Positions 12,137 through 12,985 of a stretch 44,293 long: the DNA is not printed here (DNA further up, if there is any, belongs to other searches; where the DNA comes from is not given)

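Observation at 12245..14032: Hidden 48-aa Cys-rich peptide gene coupled to a GNAT-radical SAM/SPASM fusion enzyme: candidate undescribed RiPP system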

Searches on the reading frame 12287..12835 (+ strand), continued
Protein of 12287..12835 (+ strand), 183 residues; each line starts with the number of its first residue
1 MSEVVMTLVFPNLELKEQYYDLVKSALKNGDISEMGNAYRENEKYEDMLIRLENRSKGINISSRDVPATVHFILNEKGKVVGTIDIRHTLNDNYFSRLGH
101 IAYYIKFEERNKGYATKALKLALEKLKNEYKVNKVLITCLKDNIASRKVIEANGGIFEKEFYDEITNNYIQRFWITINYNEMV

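Call 96: fold_search(model_id=the predicted structure, library=pdb)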
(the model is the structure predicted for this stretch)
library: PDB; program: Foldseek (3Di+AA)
matches with E <= 10: 1119; with E <= 0.001: 316
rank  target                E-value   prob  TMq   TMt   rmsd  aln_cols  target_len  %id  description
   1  1nsl_E                4.7e-08  1.00  0.66  0.66   5.1       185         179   18  Crystal structure of Probable acetyltransferase (released 2003-07-29)
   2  6cy6                  5.6e-08  1.00  0.61  0.65   5.3       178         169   17  Crystal structure of spermidine/spermine N-acetyltransferase SpeG from Escherichia coli in complex with tris(hydroxymeth (released 2018-04-18)
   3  3r95_B                6.3e-08  1.00  0.67  0.69   5.0       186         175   17  Crystal structure of Microcin C7 self immunity acetyltransferase MccE in complex with Acetyl-CoA (released 2011-04-20)
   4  4mj8_B                6.3e-08  1.00  0.65  0.69   4.7       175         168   16  Crystal structure of spermidine N-acetyltransferase from Vibrio cholerae in complex with polyamine (released 2013-09-25)
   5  5ix3                  6.3e-08  1.00  0.58  0.62   6.6       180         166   19  Crystal structure of N-acetyltransferase from Staphylococcus aureus. (released 2017-04-05)
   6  3r96_B                8.0e-08  1.00  0.67  0.70   5.1       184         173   17  Crystal structure of Microcin C7 self immunity acetyltransferase MccE in complex with Acetyl-CoA and AMP (released 2011-04-20)
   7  7kwh_A                9.6e-08  1.00  0.61  0.65   5.2       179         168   16  Spermidine N-acetyltransferase SpeG K23-Y30 chimera from Vibrio cholerae and hSSAT (released 2020-12-16)
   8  3r95_A                1.1e-07  1.00  0.68  0.68   5.0       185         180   18  Crystal structure of Microcin C7 self immunity acetyltransferase MccE in complex with Acetyl-CoA (released 2011-04-20)
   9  8fv0_B                1.1e-07  1.00  0.63  0.68   5.6       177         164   19  SpeG spermidine N-acetyltransferase from Staphylococcus aureus in complex with spermine (released 2023-04-26)
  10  8fv1_A                1.5e-07  1.00  0.63  0.67   5.4       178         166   18  SpeG spermidine N-acetyltransferase from Staphylococcus aureus in complex with spermine (released 2023-02-08)
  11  7kx3_A                1.5e-07  1.00  0.61  0.65   5.1       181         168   14  SpeG Spermidine N-acetyltransferase F149G mutant from Vibrio cholerae (released 2020-12-16)
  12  2vzy_A                1.6e-07  1.00  0.62  0.59   5.6       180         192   18  Crystal structure of Rv0802c from Mycobacterium tuberculosis in an unliganded form. (released 2009-04-07)
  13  7kwh_D                1.7e-07  1.00  0.60  0.65   5.4       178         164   15  Spermidine N-acetyltransferase SpeG K23-Y30 chimera from Vibrio cholerae and hSSAT (released 2020-12-16)
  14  7kx2_A                1.8e-07  1.00  0.62  0.66   5.3       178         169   16  Spermidine N-acetyltransferase SpeG F149A mutant from Vibrio cholerae (released 2020-12-16)
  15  1nsl_F                2.3e-07  1.00  0.66  0.67   5.0       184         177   17  Crystal structure of Probable acetyltransferase (released 2003-07-29)
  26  1nsl_C                3.2e-07  1.00  0.67  0.67   4.8       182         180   19  Crystal structure of Probable acetyltransferase (released 2003-07-29)
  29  1nsl_A                3.8e-07  1.00  0.67  0.69   4.5       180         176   18  Crystal structure of Probable acetyltransferase (released 2003-07-29)
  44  1s7n_A                6.5e-07  1.00  0.66  0.67   5.1       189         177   14  Ribosomal L7/L12 alpha-N-protein acetyltransferase in complex with Coenzyme A (CoA free sulfhydryl) (released 2005-03-15)
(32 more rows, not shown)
